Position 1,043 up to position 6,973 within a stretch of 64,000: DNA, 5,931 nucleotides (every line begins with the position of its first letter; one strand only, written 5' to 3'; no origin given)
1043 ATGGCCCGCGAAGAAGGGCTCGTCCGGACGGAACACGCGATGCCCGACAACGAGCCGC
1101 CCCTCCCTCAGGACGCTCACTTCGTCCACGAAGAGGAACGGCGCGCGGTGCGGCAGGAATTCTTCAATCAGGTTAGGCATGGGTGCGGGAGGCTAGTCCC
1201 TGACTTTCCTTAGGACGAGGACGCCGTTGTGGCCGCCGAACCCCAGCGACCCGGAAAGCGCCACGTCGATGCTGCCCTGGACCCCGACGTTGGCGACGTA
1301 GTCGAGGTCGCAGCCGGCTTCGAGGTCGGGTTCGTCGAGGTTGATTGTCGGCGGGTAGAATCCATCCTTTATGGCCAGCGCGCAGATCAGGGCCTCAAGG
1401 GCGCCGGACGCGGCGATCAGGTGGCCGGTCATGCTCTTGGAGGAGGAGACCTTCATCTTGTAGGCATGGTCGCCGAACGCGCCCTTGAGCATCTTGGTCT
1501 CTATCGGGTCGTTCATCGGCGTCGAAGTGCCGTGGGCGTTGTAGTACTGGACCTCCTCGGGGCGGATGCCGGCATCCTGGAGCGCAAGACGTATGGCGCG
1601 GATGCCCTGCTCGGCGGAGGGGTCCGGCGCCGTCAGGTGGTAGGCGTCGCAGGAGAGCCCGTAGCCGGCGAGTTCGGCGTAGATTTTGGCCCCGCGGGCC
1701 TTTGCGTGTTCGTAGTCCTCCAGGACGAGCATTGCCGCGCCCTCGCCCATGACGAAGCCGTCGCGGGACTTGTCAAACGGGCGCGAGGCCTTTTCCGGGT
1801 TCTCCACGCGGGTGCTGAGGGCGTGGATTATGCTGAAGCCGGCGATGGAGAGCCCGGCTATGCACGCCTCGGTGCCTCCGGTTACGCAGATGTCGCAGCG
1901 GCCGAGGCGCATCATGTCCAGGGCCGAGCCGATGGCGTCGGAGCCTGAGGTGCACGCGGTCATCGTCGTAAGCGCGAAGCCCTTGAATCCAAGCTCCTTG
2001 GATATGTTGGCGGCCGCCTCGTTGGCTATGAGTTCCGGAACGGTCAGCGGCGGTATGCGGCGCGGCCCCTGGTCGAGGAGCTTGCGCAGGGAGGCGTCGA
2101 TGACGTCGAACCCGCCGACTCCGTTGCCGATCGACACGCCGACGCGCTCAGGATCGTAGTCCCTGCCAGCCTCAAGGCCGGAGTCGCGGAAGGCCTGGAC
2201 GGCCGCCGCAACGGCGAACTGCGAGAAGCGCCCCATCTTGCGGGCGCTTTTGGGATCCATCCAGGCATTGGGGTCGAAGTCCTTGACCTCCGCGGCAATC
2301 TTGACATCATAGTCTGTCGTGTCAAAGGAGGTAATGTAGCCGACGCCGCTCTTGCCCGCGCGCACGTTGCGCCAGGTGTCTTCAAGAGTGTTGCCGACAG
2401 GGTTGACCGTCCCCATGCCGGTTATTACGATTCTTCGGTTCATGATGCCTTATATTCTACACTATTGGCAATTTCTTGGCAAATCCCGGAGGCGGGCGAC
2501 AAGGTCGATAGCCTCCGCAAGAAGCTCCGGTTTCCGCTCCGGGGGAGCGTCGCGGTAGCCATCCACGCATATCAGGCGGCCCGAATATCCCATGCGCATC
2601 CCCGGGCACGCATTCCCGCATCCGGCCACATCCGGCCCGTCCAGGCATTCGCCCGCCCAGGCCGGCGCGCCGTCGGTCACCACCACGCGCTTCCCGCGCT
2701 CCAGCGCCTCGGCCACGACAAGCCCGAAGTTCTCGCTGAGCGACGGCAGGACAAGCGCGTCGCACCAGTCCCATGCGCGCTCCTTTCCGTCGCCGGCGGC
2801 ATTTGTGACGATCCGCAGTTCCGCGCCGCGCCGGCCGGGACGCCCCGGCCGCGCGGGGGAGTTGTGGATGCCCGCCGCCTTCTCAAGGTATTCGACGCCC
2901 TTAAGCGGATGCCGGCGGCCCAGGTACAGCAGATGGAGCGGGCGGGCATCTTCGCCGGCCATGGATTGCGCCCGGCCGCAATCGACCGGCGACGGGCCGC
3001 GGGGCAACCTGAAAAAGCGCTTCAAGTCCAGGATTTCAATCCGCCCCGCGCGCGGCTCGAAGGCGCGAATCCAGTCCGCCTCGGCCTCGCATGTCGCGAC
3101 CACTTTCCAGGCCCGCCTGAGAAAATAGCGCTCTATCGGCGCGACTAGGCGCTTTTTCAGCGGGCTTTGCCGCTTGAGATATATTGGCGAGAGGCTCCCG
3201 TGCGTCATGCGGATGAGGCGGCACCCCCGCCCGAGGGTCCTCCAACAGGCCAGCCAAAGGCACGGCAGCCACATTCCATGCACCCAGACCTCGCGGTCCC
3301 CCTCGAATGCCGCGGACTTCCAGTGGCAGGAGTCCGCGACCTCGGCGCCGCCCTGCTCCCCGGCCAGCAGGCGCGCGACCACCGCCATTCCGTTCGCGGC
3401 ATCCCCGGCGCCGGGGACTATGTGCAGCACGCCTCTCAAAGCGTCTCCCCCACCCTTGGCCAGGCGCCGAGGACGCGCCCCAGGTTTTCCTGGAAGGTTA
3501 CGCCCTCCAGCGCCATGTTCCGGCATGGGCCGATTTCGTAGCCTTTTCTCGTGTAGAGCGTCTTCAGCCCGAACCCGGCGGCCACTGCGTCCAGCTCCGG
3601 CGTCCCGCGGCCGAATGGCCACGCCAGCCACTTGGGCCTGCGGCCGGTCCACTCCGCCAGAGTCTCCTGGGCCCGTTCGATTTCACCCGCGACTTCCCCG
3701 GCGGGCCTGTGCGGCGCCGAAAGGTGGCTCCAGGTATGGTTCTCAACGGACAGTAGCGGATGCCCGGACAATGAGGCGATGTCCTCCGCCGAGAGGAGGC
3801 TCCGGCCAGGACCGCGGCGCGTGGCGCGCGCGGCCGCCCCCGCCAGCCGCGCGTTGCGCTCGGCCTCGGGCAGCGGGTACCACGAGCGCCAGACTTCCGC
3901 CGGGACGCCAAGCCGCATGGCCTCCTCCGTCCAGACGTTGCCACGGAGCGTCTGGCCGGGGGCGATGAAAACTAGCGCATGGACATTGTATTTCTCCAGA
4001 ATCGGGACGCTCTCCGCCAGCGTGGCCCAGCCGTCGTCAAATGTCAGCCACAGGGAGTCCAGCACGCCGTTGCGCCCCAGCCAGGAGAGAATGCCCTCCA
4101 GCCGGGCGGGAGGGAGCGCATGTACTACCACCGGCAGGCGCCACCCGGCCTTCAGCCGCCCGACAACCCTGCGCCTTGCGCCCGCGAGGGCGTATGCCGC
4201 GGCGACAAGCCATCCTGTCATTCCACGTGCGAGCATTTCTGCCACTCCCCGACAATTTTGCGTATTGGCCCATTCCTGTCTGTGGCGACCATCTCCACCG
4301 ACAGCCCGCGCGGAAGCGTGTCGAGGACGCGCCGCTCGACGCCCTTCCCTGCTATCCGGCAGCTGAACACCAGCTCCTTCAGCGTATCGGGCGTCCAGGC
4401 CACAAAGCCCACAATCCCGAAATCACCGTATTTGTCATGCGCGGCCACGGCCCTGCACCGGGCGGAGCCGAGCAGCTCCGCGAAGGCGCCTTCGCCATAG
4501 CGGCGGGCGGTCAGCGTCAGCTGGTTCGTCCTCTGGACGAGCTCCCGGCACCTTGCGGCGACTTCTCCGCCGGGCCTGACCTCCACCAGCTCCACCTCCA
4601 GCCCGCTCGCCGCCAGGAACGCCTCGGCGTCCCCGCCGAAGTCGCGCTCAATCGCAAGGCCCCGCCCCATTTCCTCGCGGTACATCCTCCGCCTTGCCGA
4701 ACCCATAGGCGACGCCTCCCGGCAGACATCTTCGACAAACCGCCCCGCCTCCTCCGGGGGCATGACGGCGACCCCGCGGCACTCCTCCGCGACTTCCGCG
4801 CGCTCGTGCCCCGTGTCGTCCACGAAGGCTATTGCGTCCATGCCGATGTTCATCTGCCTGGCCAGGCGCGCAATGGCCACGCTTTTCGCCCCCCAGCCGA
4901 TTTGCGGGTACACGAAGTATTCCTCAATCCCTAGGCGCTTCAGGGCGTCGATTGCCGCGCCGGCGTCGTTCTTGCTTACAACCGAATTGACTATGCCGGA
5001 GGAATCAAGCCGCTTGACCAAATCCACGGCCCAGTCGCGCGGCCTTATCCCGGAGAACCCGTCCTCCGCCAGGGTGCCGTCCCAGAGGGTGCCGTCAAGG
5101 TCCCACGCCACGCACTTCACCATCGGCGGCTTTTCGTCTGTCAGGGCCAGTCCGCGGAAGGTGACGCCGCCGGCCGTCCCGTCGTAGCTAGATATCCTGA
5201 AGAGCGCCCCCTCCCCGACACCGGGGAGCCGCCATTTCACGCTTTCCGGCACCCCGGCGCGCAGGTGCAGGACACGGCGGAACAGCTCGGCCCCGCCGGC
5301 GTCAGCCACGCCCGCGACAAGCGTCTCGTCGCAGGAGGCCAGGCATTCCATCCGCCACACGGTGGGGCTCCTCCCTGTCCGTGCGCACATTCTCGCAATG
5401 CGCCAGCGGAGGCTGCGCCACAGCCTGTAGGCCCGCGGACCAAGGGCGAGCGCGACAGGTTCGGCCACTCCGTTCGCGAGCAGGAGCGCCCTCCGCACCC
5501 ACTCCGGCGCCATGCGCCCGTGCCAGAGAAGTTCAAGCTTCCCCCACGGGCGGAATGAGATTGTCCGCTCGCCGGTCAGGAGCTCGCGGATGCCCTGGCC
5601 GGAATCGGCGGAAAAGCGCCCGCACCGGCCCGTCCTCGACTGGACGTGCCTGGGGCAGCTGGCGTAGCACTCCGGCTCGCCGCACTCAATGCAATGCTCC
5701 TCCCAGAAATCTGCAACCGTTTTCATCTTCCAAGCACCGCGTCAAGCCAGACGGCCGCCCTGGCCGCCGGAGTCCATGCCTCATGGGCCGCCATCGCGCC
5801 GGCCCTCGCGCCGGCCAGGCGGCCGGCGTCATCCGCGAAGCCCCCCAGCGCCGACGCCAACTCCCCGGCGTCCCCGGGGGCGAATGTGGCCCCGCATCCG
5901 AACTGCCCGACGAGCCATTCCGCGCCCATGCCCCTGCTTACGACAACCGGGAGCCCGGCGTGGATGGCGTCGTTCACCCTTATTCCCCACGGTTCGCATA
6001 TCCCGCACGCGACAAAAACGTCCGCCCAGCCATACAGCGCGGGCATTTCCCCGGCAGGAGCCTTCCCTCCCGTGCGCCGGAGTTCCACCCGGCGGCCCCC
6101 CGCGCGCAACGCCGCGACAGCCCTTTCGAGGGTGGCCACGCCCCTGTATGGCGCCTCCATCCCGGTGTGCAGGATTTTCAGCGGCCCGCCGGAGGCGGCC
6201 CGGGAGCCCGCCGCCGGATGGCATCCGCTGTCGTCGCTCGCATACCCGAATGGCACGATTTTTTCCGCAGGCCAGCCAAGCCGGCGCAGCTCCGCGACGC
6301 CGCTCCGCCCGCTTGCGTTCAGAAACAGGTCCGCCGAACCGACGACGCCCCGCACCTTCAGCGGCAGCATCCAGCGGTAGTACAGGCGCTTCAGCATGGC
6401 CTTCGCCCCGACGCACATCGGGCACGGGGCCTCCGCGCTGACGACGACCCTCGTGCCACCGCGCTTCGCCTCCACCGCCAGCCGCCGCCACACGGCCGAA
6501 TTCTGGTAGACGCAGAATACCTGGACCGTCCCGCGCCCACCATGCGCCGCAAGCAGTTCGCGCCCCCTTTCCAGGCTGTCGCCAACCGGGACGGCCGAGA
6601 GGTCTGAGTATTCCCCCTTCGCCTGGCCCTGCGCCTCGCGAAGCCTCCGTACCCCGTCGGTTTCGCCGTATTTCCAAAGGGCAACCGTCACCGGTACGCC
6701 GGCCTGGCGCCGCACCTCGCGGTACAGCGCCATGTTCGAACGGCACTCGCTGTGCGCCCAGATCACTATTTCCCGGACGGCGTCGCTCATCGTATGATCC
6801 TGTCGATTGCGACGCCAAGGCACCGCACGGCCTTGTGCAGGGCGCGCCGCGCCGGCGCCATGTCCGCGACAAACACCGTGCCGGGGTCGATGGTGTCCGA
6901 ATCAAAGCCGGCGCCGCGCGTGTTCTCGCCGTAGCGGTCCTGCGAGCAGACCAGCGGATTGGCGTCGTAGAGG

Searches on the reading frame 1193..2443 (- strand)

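Call 9: search_protein_families(library=pfam, proteins=[window:1193-2443:-])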
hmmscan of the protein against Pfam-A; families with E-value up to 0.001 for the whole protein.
window:1193-2443:- (416 aa): 3 families
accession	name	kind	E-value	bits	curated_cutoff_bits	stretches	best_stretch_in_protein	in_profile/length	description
PF00109.32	ketoacyl-synt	-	2.2e-55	188.4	20.8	1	3-247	2-252/252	Beta-ketoacyl synthase, N-terminal domain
PF02801.28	Ketoacyl-synt_C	-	3e-37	127.7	20.8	1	255-369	1-118/119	Beta-ketoacyl synthase, C-terminal domain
PF00108.29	Thiolase_N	-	0.00017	21.5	26.4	1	147-193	68-114/260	Thiolase, N-terminal domain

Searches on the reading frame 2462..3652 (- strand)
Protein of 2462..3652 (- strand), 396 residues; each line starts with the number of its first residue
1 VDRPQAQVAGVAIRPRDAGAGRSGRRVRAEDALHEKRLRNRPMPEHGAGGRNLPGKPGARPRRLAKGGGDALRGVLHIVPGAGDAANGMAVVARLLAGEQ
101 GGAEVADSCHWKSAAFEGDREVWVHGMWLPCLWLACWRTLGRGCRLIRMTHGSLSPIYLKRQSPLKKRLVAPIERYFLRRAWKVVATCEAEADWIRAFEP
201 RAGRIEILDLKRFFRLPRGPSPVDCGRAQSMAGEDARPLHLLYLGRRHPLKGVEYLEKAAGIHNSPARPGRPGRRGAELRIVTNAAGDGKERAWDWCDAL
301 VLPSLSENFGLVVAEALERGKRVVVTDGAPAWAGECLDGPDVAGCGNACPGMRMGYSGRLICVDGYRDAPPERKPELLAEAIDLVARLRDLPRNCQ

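Call 9: search_protein_families(library=pfam, proteins=[window:2462-3652:-])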
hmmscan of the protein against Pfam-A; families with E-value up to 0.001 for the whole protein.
window:2462-3652:- (396 aa): 5 families
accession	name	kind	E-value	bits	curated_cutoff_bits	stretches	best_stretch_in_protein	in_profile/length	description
PF13439.12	Glyco_transf_4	-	3.5e-09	37.3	28.5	1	124-207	76-161/170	Glycosyltransferase Family 4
PF13579.12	Glyco_trans_4_4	-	5e-09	37.1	29.7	1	122-208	75-155/158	Glycosyl transferase 4-like domain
PF00534.26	Glycos_transf_1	-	1.7e-07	31.4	26.4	1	297-329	93-124/172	Glycosyl transferases group 1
PF13692.12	Glyco_trans_1_4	-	2.3e-06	28.3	27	1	289-328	69-108/142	Glycosyl transferases group 1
PF20706.3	GT4-conflict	-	0.00068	19.2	26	0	297-326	282-311/385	Family 4 Glycosyltransferase in conflict systems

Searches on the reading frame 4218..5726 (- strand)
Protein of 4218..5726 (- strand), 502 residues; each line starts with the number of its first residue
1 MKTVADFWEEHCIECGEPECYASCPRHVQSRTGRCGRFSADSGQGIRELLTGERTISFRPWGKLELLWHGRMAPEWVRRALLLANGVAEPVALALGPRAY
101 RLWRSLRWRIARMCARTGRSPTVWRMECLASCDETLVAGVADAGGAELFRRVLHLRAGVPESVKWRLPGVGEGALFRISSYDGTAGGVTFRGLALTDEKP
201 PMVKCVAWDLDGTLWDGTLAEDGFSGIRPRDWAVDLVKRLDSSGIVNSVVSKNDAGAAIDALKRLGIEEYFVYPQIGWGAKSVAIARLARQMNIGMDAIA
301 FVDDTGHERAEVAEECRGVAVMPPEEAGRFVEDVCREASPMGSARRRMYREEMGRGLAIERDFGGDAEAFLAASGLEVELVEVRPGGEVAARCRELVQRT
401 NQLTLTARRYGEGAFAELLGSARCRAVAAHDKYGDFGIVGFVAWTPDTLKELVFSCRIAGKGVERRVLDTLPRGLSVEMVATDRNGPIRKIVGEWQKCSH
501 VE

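Call 9: search_protein_families(library=pfam, proteins=[window:4218-5726:-])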
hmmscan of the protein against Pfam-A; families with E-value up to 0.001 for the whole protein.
window:4218-5726:- (502 aa): 1 family
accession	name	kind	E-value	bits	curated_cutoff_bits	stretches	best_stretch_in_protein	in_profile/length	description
PF00702.32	Hydrolase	-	1.1e-05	26.3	26.4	0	203-218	1-16/191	haloacid dehalogenase-like hydrolase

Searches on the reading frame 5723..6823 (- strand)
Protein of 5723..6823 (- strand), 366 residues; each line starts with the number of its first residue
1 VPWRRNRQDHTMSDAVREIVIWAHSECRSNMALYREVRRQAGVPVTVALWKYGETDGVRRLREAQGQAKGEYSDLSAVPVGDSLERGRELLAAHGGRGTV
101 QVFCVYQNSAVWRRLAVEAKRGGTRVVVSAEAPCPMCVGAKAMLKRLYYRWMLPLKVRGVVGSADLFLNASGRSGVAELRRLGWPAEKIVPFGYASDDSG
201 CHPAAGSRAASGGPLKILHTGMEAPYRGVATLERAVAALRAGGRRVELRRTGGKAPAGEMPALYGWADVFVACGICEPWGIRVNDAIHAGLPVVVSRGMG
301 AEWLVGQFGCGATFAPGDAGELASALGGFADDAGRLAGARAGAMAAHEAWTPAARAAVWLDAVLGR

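Call 9: search_protein_families(library=pfam, proteins=[window:5723-6823:-])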
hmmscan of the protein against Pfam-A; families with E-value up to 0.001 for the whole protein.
window:5723-6823:- (366 aa): 2 families
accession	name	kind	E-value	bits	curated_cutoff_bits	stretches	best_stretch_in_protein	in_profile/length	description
PF00534.26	Glycos_transf_1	-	1.3e-08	35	26.4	1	254-326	80-152/172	Glycosyl transferases group 1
PF13692.12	Glyco_trans_1_4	-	4.4e-08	33.9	27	1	258-328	68-138/142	Glycosyl transferases group 1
